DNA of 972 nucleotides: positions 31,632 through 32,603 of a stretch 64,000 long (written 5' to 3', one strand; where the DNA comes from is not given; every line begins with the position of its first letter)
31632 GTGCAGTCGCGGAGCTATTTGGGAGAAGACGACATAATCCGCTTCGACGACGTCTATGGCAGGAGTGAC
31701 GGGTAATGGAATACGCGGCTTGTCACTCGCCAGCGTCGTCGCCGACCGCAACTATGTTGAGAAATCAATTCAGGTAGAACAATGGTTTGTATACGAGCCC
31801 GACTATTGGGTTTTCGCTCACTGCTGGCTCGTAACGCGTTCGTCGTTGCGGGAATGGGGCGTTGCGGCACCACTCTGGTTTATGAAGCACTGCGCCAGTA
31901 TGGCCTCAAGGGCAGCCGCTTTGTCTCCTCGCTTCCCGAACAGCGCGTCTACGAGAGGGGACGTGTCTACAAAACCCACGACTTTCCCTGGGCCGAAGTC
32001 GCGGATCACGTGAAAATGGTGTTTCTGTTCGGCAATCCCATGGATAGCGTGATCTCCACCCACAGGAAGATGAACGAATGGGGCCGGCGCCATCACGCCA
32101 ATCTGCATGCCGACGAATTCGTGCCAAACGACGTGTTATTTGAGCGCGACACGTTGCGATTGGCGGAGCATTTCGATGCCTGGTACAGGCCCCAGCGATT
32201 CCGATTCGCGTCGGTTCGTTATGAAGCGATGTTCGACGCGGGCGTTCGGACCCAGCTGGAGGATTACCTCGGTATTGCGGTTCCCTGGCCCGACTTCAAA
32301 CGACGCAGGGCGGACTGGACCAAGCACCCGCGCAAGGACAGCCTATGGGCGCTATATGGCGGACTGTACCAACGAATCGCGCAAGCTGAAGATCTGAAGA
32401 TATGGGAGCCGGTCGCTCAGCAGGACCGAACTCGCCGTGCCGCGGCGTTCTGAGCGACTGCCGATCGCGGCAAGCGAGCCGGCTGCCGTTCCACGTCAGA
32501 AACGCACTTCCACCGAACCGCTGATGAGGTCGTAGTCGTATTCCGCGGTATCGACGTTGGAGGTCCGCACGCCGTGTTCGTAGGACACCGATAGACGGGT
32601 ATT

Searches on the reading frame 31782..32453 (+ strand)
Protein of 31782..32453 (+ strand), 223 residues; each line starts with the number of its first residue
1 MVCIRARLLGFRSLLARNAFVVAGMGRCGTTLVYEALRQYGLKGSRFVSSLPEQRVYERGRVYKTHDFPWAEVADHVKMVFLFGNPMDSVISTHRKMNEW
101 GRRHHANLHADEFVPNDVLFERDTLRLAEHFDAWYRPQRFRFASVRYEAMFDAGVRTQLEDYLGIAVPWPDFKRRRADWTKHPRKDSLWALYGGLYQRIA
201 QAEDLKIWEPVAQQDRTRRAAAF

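Call 53: search_protein_families(library=pfam, proteins=[window:31782-32453:+], max_evalue=0.001)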
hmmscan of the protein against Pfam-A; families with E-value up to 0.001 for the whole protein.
window:31782-32453:+ (223 aa): 2 families
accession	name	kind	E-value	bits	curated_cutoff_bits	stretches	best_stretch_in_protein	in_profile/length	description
PF13469.12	Sulfotransfer_3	-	8.5e-05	23.3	27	0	77-166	125-213/216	Sulfotransferase family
PF00685.33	Sulfotransfer_1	-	0.00084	19.3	22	0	61-151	71-165/255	Sulfotransferase domain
